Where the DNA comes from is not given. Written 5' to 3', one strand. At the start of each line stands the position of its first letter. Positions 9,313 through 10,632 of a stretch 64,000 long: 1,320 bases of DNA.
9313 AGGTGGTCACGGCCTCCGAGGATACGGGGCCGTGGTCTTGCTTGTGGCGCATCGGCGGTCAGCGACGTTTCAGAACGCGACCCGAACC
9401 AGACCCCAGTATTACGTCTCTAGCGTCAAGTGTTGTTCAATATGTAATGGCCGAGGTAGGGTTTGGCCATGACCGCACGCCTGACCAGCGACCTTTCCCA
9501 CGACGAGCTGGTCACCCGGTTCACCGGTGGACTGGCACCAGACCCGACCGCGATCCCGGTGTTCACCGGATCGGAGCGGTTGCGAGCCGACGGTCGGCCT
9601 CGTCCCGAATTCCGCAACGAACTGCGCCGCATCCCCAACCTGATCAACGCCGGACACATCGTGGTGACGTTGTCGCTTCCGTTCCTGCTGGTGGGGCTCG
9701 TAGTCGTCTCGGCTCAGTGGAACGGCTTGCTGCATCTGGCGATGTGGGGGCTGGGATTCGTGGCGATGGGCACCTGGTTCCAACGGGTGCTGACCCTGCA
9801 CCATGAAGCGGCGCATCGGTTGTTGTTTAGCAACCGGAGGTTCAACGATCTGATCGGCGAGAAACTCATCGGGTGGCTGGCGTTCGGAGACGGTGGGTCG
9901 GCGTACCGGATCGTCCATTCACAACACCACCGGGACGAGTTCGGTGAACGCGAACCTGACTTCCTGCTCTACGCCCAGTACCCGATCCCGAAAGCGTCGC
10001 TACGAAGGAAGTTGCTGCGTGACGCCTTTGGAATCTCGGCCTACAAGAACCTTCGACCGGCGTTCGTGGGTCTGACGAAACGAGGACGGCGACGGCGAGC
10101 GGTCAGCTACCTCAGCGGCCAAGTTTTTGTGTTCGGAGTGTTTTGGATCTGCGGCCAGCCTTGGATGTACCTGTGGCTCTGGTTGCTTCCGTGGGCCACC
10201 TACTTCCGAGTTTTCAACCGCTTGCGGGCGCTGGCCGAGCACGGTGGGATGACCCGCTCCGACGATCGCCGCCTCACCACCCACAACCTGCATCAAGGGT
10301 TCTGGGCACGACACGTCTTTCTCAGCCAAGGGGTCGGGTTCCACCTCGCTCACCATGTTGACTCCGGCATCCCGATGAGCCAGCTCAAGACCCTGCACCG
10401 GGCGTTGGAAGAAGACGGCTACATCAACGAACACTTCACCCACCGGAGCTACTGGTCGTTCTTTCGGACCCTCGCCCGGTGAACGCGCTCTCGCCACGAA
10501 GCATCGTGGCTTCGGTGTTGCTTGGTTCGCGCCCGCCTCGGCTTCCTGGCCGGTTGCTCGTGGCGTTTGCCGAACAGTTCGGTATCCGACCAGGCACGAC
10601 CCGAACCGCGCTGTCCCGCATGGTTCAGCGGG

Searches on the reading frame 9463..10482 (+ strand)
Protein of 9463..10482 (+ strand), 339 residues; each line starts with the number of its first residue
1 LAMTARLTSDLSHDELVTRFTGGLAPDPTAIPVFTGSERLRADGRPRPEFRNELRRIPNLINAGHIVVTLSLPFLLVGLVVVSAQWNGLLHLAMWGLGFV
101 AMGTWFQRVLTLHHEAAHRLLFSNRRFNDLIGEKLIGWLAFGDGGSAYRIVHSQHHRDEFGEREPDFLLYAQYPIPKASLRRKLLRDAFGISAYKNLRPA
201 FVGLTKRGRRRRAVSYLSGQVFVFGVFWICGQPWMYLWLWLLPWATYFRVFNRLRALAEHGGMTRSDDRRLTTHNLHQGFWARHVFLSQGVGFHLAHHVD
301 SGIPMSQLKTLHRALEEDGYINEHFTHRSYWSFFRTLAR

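Call 78: search_protein_families(library=pfam, proteins=[window:9463-10482:+], max_evalue=0.00001)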
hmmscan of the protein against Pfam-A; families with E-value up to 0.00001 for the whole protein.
window:9463-10482:+ (339 aa): 1 family
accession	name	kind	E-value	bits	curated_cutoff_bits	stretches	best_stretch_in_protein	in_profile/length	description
PF00487.30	FA_desaturase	-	4.6e-29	102.4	29.7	1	93-318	4-241/253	Fatty acid desaturase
